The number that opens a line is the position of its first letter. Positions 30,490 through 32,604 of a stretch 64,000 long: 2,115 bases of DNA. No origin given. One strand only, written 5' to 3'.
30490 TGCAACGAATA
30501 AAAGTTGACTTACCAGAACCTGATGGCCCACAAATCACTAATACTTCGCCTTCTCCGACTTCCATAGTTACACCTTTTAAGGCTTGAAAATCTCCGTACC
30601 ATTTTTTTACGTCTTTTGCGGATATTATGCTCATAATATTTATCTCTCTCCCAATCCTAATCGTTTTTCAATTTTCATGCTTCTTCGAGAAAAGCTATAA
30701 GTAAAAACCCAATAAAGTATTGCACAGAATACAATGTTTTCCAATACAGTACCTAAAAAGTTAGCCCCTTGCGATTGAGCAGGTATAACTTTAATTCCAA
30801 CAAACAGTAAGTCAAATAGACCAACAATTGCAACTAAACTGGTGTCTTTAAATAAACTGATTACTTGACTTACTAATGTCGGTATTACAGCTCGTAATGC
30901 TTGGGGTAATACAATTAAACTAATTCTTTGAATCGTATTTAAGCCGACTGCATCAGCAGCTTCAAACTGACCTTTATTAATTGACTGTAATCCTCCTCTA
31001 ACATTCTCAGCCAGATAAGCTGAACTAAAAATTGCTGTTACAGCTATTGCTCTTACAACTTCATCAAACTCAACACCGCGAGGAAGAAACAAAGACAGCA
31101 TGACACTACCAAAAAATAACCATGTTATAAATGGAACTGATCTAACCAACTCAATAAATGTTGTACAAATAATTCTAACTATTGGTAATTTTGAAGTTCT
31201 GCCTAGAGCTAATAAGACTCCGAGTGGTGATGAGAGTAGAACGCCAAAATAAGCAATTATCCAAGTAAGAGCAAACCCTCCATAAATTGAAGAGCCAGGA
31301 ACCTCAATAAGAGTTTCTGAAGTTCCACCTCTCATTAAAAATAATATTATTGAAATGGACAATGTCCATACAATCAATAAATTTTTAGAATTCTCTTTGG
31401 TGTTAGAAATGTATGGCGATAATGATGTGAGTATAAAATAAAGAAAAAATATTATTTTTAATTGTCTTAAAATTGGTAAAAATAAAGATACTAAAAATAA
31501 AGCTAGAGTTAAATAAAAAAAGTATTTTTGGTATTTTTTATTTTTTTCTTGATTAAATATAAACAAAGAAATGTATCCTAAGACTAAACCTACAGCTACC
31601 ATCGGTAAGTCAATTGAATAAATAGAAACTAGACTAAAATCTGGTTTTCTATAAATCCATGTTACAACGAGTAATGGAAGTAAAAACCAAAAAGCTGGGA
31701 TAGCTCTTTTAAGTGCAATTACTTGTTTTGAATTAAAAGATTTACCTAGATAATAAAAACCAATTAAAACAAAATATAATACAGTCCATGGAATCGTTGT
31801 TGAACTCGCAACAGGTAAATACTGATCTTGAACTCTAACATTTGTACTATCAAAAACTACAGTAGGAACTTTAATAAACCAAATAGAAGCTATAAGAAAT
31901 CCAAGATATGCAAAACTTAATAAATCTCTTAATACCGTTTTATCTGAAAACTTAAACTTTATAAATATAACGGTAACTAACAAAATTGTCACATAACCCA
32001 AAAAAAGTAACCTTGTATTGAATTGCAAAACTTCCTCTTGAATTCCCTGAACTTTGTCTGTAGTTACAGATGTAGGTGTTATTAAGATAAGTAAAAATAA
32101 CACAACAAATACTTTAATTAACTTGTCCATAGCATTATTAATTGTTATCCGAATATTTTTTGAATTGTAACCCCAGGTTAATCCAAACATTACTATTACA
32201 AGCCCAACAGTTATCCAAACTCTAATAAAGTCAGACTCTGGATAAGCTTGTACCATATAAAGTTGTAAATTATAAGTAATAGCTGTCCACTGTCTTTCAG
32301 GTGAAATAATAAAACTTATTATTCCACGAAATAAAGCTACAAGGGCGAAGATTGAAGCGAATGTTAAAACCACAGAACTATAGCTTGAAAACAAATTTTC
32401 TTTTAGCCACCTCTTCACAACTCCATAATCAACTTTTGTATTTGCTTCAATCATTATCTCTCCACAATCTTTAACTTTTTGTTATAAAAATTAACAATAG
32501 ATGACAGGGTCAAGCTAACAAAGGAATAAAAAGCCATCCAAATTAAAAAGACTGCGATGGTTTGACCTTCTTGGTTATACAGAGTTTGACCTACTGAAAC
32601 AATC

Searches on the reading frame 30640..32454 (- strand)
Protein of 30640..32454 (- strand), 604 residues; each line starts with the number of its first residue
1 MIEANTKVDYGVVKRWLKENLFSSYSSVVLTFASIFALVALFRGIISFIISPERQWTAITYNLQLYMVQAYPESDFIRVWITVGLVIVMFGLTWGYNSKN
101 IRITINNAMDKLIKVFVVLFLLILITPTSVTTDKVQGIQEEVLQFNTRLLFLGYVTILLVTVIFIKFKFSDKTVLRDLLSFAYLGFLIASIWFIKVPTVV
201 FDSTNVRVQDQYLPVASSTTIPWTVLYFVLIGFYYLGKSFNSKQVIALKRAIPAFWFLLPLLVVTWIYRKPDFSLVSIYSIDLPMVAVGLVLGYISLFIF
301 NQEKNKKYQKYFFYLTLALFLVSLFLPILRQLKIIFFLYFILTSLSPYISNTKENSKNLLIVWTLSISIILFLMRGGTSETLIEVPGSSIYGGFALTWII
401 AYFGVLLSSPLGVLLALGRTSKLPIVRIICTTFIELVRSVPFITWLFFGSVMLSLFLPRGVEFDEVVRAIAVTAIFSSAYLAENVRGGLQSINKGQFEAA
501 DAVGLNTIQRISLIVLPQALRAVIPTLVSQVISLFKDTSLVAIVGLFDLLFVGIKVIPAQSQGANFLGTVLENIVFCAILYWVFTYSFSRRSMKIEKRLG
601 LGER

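Call 22: find_encoding_contigs(protein=window:30640-32454:-, flank=10000, max_places=1)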
Protein window:30640-32454:- (604 aa): 23 contigs read that carry it; 1 place shown.
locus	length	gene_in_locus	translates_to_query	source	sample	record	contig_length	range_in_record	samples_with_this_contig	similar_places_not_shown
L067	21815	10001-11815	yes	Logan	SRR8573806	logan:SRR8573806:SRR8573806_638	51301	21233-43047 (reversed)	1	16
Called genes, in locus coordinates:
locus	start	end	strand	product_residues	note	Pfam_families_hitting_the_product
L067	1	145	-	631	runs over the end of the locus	PF01432:Peptidase_M3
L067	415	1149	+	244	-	PF01925:TauE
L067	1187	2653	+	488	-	PF20154:LNT_N, PF00795:CN_hydrolase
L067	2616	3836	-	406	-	PF00924:MS_channel_2nd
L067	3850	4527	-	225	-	PF11361:DUF3159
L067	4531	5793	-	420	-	PF00206:Lyase_1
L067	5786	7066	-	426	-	PF00709:Adenylsucc_synt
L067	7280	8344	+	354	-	PF00497:SBP_bac_3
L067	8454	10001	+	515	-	PF00528:BPD_transp_1 (weak)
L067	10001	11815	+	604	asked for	PF00528:BPD_transp_1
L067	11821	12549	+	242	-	PF02463:SMC_N, PF09818:ABC_ATPase (faint), PF13166:AAA_13 (faint), PF13175:AAA_15 (faint), PF00005:ABC_tran, PF13304:AAA_21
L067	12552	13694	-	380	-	PF01546:Peptidase_M20, PF07687:M20_dimer (weak)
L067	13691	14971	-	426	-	PF02638:GHL10 (faint), PF13200:DUF4015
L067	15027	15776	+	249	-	PF00520:Ion_trans, PF07885:Ion_trans_2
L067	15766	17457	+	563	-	PF05960:DUF885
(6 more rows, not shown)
